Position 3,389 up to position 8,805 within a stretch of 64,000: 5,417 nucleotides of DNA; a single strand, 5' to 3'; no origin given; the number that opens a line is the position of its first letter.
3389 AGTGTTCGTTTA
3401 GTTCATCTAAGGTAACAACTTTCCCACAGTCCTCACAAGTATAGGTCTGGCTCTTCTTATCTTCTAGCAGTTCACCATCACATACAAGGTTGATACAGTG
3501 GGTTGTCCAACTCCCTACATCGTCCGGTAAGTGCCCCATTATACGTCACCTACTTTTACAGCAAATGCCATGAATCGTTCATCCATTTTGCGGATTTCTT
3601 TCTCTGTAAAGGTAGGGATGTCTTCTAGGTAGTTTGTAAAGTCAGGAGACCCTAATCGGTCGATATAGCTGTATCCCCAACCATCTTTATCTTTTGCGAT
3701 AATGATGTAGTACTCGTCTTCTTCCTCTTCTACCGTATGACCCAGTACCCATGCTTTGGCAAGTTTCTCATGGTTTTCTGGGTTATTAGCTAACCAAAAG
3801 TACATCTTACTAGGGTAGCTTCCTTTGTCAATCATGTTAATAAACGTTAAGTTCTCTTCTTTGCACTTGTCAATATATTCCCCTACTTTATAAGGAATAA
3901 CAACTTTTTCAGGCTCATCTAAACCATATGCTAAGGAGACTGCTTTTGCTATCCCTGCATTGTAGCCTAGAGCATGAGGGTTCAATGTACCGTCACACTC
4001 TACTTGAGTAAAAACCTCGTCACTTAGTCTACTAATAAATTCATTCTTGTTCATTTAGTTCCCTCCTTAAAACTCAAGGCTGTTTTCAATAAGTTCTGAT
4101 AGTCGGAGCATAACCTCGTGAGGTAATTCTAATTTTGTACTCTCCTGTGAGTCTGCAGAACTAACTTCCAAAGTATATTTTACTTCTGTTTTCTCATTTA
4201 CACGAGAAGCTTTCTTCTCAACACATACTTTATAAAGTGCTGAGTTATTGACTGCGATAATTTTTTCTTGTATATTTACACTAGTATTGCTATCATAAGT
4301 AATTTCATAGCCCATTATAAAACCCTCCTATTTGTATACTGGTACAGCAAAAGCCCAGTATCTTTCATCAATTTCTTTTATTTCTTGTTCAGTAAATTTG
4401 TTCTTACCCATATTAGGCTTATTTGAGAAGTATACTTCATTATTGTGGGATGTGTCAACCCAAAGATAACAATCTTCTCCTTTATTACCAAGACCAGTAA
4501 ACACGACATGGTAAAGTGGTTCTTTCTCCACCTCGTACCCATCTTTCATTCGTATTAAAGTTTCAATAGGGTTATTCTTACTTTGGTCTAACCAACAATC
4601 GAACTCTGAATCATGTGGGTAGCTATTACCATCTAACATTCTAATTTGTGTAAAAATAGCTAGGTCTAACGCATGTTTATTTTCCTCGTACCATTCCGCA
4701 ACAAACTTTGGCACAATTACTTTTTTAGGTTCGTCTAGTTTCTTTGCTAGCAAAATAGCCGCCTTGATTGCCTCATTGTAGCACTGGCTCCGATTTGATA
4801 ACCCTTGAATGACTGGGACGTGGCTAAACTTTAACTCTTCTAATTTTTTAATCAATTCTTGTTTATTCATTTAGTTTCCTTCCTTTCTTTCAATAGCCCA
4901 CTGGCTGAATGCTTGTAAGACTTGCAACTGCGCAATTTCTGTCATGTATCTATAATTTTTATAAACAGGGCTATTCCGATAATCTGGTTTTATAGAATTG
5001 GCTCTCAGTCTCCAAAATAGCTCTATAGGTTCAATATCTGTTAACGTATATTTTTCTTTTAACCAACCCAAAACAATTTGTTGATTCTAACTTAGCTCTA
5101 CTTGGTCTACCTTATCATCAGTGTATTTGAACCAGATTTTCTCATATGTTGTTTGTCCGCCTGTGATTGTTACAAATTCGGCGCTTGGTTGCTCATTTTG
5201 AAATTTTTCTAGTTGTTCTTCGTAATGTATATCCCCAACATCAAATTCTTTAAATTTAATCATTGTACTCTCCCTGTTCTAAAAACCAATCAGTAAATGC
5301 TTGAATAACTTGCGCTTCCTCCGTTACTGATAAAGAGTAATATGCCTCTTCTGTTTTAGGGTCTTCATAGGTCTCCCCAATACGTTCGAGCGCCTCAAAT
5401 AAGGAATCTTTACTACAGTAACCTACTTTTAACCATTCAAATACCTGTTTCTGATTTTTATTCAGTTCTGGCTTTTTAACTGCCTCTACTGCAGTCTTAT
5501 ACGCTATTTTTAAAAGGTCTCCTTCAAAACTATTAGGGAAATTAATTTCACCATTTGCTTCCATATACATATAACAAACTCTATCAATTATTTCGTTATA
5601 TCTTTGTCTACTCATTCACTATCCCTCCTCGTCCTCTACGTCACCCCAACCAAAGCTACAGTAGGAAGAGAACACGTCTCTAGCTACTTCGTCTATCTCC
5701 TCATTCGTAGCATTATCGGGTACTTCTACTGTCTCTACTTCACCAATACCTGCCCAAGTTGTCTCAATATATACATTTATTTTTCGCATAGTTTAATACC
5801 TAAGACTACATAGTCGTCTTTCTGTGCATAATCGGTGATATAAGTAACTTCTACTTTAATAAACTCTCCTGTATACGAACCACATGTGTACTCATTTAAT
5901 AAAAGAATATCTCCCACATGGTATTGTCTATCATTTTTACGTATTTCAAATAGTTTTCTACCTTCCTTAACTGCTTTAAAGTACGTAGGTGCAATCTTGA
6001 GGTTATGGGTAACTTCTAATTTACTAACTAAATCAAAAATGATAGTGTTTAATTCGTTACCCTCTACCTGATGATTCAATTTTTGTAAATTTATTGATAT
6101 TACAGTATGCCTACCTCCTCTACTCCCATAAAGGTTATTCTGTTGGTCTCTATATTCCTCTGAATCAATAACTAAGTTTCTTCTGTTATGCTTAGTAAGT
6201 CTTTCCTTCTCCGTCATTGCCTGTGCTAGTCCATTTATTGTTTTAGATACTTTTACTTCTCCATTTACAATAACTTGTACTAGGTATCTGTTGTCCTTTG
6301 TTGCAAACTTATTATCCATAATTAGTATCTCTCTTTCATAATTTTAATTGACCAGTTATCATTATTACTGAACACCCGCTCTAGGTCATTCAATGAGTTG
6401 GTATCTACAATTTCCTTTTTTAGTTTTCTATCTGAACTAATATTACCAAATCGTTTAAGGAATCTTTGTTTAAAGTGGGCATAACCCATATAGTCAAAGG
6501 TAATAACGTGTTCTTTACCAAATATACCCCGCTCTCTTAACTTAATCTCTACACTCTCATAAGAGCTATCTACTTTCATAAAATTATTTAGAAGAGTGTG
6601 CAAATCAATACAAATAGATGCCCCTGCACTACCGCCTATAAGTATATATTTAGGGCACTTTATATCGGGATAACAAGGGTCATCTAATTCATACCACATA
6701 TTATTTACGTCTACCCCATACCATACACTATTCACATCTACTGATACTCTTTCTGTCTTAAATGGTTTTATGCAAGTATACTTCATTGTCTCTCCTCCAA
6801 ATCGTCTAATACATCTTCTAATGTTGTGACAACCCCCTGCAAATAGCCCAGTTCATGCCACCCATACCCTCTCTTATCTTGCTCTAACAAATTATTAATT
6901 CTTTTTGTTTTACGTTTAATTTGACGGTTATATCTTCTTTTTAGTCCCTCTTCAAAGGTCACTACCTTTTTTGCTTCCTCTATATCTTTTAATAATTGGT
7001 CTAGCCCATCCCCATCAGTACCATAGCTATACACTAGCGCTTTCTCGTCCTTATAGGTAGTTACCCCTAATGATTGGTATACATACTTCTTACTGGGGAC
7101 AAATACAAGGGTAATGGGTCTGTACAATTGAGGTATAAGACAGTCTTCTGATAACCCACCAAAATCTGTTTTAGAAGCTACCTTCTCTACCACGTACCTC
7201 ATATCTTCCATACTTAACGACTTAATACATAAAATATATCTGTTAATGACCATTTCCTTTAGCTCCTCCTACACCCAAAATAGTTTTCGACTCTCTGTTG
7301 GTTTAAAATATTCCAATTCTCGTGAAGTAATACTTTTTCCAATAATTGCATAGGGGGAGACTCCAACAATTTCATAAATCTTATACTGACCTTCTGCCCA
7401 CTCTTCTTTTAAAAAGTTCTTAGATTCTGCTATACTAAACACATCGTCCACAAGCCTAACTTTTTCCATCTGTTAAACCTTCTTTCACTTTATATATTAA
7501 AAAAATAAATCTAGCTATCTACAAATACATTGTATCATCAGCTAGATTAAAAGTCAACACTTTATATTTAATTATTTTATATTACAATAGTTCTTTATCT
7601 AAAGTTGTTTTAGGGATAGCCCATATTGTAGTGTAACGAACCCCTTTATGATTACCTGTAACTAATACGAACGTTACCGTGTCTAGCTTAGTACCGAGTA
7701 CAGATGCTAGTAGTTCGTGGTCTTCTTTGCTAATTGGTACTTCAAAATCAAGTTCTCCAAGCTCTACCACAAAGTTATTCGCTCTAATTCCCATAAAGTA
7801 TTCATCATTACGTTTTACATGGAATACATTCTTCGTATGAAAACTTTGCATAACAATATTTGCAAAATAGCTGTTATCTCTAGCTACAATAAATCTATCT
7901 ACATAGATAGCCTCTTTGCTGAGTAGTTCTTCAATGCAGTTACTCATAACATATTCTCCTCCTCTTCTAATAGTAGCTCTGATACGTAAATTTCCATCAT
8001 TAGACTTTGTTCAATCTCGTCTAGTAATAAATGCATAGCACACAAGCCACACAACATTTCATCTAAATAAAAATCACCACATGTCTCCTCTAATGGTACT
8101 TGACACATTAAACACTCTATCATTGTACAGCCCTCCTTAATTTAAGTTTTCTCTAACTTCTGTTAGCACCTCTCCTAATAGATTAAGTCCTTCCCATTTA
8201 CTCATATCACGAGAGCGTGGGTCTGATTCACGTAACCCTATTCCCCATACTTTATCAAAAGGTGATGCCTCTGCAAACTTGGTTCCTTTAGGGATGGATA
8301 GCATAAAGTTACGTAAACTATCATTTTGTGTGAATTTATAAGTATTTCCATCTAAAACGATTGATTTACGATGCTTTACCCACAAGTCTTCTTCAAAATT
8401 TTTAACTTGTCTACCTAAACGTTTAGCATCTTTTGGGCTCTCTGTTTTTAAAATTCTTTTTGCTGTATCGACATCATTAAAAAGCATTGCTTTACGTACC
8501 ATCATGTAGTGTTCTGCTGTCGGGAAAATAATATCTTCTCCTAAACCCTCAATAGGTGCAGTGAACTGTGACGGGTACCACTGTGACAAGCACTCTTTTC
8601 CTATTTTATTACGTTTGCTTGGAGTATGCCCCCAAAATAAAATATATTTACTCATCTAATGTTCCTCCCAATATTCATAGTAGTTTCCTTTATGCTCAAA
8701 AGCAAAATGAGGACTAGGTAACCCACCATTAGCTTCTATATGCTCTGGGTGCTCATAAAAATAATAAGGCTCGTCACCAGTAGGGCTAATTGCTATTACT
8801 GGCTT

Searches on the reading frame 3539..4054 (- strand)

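Call 62: search_protein_families(library=pfam, proteins=[window:3539-4054:-], max_evalue=0.01)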
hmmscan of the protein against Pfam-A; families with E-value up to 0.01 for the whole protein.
window:3539-4054:- (171 aa): 2 families
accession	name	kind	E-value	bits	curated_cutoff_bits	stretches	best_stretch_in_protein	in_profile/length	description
PF07852.16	DUF1642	-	1.4e-26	94.1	27.8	1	48-168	1-137/138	Protein of unknown function (DUF1642)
PF08887.16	GAD-like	-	0.0016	18.8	25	1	45-120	12-83/107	GAD-like domain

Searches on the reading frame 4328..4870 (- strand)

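Call 62: search_protein_families(library=pfam, proteins=[window:4328-4870:-], max_evalue=0.01)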
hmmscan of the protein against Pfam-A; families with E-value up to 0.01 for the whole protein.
window:4328-4870:- (180 aa): 1 family
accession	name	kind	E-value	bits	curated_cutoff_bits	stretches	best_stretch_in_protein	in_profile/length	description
PF07852.16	DUF1642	-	9.3e-37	127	27.8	1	48-178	1-137/138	Protein of unknown function (DUF1642)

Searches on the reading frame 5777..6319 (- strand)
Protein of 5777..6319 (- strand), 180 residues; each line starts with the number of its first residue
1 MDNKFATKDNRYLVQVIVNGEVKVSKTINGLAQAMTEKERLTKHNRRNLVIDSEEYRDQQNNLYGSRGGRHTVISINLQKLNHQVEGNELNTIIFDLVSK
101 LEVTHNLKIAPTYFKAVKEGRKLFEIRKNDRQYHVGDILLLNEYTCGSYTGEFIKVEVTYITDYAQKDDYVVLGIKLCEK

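Call 62: search_protein_families(library=pfam, proteins=[window:5777-6319:-], max_evalue=0.01)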
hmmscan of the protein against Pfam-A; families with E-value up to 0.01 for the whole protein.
window:5777-6319:- (180 aa): 2 families
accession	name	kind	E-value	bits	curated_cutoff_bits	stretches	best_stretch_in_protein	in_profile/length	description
PF12961.13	DUF3850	-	6.6e-29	100.4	22.9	1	104-175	1-77/77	Domain of unknown function (DUF3850)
PF04266.20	ASCH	-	4.7e-06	27.7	21.2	1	108-166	2-60/103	ASCH domain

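Call 63: search_protein_families(library=phrogs, proteins=[window:5777-6319:-], max_evalue=0.001)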
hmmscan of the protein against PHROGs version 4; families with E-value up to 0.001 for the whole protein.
window:5777-6319:- (180 aa): 6 families
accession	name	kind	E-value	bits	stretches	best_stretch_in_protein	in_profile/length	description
phrog_24858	-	unknown function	4e-121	402.1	1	1-180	1-180/180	-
phrog_986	-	DNA, RNA and nucleotide metabolism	1.3e-33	117.8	1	102-178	95-174/253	RNA-binding protein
phrog_1812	-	unknown function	2.3e-22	80.4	1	104-178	4-80/150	-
phrog_16529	-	unknown function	2.3e-16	61.2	1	104-175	2-75/140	-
phrog_15982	-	unknown function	3.9e-14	53.5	1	79-178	347-448/453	-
phrog_19935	-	DNA, RNA and nucleotide metabolism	0.00014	22.9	1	103-166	3-65/116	RNA-binding protein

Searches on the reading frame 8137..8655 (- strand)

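Call 38: search_protein_families(library=pfam, proteins=[window:8137-8655:-], max_evalue=0.01)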
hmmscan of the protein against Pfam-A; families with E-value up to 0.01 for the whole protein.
window:8137-8655:- (172 aa): 1 family
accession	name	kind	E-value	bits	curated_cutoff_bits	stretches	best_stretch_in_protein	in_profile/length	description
PF08719.17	NADAR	-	1.3e-49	169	35.1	1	12-171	7-162/163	NADAR domain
